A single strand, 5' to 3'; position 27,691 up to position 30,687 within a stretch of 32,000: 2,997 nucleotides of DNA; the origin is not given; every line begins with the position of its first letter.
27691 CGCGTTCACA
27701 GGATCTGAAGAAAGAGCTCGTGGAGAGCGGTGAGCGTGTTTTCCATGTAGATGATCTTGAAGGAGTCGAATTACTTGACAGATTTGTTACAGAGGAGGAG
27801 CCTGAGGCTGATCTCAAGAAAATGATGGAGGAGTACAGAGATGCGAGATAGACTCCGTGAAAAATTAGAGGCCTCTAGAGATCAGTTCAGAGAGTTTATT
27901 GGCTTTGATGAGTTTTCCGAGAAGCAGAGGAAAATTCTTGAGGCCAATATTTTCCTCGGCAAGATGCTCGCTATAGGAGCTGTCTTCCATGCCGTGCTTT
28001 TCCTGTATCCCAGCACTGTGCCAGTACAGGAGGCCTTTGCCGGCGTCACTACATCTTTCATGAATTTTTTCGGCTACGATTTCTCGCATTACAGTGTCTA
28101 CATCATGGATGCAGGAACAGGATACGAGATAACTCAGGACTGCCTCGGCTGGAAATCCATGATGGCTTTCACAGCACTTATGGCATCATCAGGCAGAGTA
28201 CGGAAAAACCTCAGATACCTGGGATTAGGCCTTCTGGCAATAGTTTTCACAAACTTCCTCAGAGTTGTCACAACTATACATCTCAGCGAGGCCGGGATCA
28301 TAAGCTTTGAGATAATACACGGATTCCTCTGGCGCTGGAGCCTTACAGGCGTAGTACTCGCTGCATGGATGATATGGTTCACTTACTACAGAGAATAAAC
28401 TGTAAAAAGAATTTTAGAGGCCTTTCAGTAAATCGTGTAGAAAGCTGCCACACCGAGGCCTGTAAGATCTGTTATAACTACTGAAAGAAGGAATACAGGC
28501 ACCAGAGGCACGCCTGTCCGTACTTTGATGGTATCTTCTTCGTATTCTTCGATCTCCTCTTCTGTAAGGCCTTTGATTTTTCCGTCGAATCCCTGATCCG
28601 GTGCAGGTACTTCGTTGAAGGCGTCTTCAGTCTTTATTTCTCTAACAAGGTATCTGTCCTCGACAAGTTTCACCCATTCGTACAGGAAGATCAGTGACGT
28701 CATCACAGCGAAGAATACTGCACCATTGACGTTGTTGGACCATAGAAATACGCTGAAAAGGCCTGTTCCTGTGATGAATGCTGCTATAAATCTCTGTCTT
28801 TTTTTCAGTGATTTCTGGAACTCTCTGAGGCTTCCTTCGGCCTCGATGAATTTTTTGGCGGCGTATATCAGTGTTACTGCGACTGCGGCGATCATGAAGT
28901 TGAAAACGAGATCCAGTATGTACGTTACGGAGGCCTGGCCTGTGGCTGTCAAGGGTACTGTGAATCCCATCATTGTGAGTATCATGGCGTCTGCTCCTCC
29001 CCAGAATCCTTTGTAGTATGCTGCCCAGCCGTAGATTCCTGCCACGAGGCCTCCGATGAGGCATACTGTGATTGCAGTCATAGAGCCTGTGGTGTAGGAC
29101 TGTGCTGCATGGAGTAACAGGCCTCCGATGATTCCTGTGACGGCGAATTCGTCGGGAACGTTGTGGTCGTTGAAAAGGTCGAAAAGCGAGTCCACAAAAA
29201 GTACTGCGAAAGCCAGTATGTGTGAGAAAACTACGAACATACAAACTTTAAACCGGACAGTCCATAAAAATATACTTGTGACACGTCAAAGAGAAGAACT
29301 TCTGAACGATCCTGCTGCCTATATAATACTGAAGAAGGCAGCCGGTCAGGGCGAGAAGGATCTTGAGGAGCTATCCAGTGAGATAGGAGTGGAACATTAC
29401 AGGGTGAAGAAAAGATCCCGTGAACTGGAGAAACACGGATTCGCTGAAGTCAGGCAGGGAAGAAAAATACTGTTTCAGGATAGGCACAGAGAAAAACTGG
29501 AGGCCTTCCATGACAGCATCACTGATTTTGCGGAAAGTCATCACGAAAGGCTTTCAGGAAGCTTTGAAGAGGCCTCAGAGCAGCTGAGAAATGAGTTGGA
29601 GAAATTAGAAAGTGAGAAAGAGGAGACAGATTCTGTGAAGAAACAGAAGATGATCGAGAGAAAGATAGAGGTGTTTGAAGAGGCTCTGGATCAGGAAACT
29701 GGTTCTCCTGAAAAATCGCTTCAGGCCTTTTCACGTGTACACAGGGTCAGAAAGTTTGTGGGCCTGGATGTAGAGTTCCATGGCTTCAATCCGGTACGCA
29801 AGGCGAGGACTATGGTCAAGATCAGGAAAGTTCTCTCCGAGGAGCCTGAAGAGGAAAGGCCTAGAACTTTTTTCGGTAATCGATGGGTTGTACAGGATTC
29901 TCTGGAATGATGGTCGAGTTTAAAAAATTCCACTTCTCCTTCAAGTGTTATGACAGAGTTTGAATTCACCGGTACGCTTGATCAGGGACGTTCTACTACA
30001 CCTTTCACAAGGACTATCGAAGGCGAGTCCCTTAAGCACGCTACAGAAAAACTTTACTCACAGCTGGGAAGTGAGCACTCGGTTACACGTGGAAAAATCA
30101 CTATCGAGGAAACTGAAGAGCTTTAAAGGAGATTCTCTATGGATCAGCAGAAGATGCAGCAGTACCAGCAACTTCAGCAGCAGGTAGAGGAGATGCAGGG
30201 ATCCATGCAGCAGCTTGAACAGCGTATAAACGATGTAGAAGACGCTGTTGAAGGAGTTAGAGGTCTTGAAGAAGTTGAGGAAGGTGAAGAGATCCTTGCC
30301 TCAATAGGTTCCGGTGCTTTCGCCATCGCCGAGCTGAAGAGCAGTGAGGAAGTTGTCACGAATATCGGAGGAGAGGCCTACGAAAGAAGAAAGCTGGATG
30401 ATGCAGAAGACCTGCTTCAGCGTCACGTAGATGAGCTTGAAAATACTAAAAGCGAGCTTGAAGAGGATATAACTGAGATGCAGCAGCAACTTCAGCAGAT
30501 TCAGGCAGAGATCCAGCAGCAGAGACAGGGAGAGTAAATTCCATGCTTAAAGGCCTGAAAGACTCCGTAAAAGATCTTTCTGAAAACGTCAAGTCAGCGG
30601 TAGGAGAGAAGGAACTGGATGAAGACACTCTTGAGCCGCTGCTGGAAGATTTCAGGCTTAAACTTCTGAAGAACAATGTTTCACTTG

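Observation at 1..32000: Hyper-iterated palindrome AGGCCT (core of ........) saturates coding and non-coding DNA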

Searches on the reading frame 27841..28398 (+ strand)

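Call 27: search_protein_families(library=pfam, proteins=[window:27841-28398:+], max_evalue=0.01)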
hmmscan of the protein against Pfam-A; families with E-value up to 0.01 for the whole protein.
window:27841-28398:+ (185 aa): 1 family
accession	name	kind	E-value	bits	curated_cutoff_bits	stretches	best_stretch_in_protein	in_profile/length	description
PF09721.15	Exosortase_EpsH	-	1.2e-06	28.5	25.7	1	48-172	112-243/254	Transmembrane exosortase (Exosortase_EpsH)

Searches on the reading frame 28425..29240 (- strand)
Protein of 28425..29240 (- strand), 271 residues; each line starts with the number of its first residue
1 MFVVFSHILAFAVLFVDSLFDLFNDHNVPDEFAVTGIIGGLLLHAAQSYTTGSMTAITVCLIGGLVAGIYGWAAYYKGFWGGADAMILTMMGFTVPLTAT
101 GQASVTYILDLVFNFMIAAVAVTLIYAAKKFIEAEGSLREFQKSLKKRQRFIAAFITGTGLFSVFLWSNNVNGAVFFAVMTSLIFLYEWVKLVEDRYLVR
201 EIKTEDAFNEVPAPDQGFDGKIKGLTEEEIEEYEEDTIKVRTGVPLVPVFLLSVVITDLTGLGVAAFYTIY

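Call 27: search_protein_families(library=pfam, proteins=[window:28425-29240:-], max_evalue=0.01)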
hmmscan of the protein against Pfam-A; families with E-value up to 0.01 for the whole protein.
window:28425-29240:- (271 aa): 1 family
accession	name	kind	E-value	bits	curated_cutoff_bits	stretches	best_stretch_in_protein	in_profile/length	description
PF01478.23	Peptidase_A24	-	0.0003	21.6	26.5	1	9-124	2-100/104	Type IV leader peptidase family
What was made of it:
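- On DNA uptake sequences (DUS/USS): Only a weak prepilin-peptidase-like gene (28425-29240) lies in the window (call 27).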

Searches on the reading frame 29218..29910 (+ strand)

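Call 27: search_protein_families(library=pfam, proteins=[window:29218-29910:+], max_evalue=0.01)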
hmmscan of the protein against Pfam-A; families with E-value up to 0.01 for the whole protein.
window:29218-29910:+ (230 aa): 1 family
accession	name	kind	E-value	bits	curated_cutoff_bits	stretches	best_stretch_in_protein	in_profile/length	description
PF01978.25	TrmB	-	0.0013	19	25.6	1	44-86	20-62/68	Sugar-specific transcriptional regulator TrmB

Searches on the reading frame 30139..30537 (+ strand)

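Call 49: search_protein_families(library=pfam, proteins=[window:30139-30537:+], max_evalue=0.001)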
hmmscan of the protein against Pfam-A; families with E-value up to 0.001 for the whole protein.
window:30139-30537:+ (132 aa): 7 families
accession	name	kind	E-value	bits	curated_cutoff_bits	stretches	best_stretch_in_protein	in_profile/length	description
PF02996.22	Prefoldin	-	1.5e-21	77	23.2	1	12-129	1-118/120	Prefoldin subunit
PF01920.25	Prefoldin_2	-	9e-08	32.5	27.6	1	3-57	1-52/106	Prefoldin subunit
PF16454.10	PI3K_P85_iSH2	-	3.9e-06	27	31.5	0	80-127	80-127/161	Phosphatidylinositol 3-kinase regulatory subunit P85 inter-SH2 domain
PF23991.1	DUF7310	-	8.2e-05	23.4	40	0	4-43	20-59/83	Coiled-coil region of unknown function (DUF7310)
PF16888.10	YwqH-like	-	0.00023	21.8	33.7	1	88-129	74-115/123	YwqH-like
PF08775.15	ParB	-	0.00048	20.9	25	0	6-71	9-77/126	ParB family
PF04108.17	ATG17_like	-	0.00072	19.6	43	0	84-128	112-156/355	Autophagy protein ATG17-like domain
